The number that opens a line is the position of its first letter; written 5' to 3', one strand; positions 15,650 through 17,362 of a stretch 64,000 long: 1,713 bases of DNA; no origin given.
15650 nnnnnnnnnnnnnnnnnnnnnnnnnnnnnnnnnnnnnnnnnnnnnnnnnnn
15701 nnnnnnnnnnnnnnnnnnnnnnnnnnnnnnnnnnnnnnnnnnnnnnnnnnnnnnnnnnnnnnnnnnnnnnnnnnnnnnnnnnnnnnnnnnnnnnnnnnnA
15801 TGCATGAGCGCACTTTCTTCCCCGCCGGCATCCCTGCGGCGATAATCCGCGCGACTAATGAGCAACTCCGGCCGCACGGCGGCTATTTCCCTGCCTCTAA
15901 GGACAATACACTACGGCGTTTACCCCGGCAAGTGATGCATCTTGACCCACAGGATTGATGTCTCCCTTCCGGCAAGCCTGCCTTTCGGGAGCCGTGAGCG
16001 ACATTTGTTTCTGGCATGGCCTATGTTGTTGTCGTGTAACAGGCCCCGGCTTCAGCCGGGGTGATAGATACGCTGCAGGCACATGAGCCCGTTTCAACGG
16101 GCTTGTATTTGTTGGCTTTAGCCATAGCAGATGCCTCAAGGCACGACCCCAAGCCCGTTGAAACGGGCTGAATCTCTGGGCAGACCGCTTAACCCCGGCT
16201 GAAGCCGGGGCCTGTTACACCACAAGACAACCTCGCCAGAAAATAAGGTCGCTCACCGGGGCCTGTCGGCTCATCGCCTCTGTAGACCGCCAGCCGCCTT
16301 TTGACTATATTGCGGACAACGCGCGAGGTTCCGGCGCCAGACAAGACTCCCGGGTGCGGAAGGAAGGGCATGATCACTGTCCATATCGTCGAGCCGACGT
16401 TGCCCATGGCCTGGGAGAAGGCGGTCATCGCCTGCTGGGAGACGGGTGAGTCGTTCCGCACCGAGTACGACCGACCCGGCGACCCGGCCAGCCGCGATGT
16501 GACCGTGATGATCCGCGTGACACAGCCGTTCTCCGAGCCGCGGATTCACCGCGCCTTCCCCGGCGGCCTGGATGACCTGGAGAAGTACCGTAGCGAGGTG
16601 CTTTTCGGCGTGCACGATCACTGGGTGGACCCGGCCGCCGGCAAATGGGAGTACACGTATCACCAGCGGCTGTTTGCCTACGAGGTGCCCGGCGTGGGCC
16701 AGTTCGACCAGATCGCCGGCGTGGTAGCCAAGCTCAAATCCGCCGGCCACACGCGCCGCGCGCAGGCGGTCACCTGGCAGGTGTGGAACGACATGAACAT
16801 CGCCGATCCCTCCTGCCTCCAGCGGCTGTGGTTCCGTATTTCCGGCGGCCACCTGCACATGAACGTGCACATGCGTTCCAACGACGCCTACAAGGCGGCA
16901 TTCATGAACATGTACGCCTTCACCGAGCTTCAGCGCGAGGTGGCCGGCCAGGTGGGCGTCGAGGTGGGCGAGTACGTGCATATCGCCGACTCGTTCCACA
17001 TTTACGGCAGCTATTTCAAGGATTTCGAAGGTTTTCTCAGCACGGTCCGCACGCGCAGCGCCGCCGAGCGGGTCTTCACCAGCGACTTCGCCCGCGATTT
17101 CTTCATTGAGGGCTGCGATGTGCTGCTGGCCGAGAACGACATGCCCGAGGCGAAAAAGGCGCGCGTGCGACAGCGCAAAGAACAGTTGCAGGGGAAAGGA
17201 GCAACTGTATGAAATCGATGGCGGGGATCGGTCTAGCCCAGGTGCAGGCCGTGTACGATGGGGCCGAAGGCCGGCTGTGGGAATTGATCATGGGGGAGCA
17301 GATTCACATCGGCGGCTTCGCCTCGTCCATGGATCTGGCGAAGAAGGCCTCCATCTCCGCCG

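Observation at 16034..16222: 190-bp mirror-symmetric element with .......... termini in the promoter of the ThyA-like operon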

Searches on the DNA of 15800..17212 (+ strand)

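Call 17: search_rna_families(source=window, start=15800, end=16400, threshold=evalue, max_evalue=10)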
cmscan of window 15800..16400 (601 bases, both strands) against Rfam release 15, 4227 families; matches with E-value up to 10: 4.
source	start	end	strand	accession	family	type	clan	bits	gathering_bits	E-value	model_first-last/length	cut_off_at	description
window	16046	16208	+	RF04141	MIR8622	Gene; miRNA;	-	27.6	197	0.005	1-212/212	no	MIR8622 microRNA precursor family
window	16083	16173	+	RF00864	mir-BART20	Gene; miRNA;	-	20.5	70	0.21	1-81/81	no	mir-BART20 microRNA precursor family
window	16021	16230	-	RF04137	MIR834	Gene; miRNA;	-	13.8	200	2.5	1-181/181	no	MIR834 microRNA precursor family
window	16131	16278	-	RF02840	Ref68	Gene; sRNA;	-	12.9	44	2.6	1-124/124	no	Enterococcus sRNA 68 (Lacto-3 RNA)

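Call 18: search_dna_similar(query=window:15985-16265:+, collection=plasmids, mode=distant, max_evalue=0.01)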
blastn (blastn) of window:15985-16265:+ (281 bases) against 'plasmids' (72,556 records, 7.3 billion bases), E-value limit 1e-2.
No match.
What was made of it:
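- Tried and rejected: blastn of the element against 72,556 plasmids: no match (call 18).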

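Call 46: search_rna_families(sources=[L004, L005, L006, L018, L016, L015], threshold=gathering)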
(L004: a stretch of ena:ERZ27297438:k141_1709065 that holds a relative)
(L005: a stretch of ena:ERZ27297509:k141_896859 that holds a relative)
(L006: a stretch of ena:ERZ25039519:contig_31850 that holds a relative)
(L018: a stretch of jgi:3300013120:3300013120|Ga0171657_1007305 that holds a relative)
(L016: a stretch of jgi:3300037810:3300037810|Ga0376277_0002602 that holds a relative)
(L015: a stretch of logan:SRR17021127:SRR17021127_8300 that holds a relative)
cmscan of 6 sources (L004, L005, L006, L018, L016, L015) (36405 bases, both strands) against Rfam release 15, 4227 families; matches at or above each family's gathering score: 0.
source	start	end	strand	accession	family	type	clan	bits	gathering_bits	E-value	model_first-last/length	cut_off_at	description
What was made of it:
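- Tried and rejected: Rfam on six relatives' loci found nothing (call 46).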
